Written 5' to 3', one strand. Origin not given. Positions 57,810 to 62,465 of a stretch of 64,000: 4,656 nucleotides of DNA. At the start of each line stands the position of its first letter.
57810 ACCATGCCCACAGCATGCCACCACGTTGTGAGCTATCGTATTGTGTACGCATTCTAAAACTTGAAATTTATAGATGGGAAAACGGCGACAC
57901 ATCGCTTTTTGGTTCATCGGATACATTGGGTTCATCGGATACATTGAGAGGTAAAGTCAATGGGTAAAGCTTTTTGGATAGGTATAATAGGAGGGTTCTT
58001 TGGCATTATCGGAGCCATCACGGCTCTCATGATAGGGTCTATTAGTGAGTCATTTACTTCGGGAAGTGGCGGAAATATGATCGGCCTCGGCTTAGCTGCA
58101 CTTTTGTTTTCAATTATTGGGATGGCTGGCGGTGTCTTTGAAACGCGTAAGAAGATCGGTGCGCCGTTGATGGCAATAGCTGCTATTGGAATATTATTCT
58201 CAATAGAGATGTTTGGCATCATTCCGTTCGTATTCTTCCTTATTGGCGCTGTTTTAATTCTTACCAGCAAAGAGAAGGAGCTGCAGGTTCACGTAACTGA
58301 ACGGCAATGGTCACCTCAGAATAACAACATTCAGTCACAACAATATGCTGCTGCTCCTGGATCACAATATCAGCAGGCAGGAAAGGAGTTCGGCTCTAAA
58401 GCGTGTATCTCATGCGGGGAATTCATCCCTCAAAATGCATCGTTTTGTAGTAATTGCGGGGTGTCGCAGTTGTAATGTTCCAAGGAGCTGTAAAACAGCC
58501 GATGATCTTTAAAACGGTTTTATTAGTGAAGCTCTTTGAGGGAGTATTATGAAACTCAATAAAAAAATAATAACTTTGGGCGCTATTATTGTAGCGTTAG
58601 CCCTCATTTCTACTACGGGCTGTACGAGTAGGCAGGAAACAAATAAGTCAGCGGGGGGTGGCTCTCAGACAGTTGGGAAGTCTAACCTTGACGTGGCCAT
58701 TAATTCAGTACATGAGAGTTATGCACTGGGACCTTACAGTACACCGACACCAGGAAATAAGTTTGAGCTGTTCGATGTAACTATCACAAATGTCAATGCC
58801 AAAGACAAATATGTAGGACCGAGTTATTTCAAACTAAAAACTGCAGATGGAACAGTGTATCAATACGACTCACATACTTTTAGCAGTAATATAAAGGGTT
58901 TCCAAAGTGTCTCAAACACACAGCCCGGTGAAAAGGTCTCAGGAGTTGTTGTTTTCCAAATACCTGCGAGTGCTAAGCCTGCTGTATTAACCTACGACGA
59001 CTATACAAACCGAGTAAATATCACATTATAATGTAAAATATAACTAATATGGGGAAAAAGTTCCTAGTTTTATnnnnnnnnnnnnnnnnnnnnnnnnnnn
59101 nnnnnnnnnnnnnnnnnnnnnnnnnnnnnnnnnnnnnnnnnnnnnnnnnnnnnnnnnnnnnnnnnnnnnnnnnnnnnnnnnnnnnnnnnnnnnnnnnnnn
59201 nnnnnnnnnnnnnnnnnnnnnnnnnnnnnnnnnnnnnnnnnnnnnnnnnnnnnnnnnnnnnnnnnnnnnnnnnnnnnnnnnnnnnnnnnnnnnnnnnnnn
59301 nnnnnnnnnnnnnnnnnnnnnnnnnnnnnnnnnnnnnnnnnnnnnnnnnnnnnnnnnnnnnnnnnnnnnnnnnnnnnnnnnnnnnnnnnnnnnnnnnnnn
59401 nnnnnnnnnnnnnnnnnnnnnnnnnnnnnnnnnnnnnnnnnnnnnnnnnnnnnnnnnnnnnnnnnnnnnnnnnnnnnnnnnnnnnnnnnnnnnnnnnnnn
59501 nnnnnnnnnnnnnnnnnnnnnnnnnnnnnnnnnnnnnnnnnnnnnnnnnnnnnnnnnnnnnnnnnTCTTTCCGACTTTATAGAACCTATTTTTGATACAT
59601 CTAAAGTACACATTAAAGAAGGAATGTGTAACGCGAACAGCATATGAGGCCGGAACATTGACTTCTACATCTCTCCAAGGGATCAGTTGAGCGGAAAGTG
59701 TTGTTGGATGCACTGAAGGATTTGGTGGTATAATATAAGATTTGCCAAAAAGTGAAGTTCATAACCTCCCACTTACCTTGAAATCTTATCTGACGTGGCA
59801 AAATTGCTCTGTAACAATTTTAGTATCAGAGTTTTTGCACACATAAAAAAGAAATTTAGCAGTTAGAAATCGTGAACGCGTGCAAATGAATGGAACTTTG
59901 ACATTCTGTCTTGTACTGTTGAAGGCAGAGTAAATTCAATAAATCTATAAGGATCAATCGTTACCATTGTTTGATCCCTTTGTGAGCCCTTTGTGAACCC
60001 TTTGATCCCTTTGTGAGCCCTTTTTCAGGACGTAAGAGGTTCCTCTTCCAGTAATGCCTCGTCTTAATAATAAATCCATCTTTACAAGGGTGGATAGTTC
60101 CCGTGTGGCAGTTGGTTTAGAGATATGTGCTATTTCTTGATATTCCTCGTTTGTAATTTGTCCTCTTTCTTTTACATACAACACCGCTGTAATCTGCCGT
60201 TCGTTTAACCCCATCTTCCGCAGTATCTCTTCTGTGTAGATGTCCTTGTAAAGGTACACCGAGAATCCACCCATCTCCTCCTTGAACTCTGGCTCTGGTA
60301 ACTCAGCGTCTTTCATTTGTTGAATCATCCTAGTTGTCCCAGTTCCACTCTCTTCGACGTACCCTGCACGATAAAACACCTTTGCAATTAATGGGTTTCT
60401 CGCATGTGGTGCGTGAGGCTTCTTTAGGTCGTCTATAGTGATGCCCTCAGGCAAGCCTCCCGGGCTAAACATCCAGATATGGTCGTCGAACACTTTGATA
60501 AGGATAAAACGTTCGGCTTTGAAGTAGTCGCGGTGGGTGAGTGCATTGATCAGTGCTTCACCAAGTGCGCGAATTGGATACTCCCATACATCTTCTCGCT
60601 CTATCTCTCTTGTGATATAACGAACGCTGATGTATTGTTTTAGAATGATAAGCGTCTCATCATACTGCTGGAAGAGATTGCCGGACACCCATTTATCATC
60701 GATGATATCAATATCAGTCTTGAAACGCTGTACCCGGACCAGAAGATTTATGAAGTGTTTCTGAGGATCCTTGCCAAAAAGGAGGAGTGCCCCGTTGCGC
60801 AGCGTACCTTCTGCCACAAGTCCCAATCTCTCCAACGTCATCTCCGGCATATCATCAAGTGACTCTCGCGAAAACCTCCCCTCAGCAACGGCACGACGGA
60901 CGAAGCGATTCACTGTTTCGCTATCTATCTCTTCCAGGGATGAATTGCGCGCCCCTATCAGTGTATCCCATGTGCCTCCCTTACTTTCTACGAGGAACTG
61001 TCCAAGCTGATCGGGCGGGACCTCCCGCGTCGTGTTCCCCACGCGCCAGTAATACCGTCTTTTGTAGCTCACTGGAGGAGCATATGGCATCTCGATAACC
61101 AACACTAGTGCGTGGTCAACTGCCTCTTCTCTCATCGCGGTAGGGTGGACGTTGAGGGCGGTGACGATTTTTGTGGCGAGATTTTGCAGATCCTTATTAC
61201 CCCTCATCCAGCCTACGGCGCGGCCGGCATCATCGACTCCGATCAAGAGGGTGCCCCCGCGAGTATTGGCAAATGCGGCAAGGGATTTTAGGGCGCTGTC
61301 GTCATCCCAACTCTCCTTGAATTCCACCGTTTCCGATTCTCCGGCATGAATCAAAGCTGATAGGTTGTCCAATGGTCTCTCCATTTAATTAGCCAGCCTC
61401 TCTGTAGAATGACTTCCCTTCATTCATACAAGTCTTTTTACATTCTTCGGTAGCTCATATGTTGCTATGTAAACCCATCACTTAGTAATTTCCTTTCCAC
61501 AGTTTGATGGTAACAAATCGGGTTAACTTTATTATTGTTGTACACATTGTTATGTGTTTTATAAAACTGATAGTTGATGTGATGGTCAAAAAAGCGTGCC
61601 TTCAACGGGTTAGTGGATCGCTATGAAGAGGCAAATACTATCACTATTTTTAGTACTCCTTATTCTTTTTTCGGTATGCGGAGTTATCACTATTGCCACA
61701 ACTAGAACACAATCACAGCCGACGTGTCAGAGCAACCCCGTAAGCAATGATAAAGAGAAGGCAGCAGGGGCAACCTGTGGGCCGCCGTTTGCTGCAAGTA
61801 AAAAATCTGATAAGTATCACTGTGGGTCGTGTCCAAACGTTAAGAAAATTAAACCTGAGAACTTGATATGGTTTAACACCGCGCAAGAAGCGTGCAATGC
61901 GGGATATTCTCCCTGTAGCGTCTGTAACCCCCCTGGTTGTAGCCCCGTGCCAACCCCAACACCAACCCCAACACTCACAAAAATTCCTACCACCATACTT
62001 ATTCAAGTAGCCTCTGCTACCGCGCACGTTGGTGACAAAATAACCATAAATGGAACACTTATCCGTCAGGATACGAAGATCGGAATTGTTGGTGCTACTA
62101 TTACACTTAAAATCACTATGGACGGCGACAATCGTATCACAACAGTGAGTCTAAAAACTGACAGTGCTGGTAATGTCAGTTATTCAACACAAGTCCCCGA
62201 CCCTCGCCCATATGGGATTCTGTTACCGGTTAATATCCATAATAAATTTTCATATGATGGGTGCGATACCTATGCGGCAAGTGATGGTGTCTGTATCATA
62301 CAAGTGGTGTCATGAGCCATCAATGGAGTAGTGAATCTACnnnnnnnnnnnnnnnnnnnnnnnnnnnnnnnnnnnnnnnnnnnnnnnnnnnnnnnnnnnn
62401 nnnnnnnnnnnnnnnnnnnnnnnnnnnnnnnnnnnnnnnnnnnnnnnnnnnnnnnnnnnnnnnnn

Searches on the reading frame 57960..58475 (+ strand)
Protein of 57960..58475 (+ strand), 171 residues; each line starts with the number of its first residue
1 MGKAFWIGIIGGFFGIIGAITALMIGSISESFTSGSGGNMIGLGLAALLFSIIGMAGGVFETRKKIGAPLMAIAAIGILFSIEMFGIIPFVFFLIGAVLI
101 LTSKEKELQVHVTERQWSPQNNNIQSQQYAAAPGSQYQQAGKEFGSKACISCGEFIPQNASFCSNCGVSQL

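Call 92: search_protein_families(library=pfam, proteins=[window:57960-58475:+], max_evalue=0.001)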
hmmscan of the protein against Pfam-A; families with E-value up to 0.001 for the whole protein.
window:57960-58475:+ (171 aa): 1 family
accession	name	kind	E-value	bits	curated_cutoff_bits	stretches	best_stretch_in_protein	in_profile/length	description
PF12773.13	DZR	-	0.00017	22.1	27.3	1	146-167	24-45/45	Double zinc ribbon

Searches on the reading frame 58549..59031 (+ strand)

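Call 92: search_protein_families(library=pfam, proteins=[window:58549-59031:+], max_evalue=0.001)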
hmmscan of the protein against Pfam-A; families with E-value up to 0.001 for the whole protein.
window:58549-59031:+ (160 aa): 1 family
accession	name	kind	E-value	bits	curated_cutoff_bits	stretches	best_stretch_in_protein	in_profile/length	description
PF11611.13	DUF4352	-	8.3e-17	62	25.9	1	40-151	5-115/122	Domain of unknown function (DUF4352)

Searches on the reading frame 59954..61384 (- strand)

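Call 92: search_protein_families(library=pfam, proteins=[window:59954-61384:-], max_evalue=0.001)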
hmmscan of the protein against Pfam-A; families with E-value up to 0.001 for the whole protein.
window:59954-61384:- (476 aa): 3 families
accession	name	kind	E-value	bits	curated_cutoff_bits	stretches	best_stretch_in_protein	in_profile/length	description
PF13749.12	HATPase_c_4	-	1.6e-24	86.2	26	1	293-378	3-89/89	Putative ATP-dependent DNA helicase recG C-terminal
PF04326.19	SLFN_AlbA_2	-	4.2e-17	63.2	25.3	1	16-122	1-117/118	Schlafen, AlbA_2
PF01047.28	MarR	-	0.00065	20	24.6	0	393-442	1-50/59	MarR family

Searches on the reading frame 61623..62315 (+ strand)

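Call 92: search_protein_families(library=pfam, proteins=[window:61623-62315:+], max_evalue=0.001)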
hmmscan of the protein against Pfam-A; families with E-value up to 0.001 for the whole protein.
window:61623-62315:+ (230 aa): 1 family
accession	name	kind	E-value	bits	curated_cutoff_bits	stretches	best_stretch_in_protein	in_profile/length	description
PF02805.21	Ada_Zn_binding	-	1.9e-05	25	23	1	59-103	20-64/65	Metal binding domain of Ada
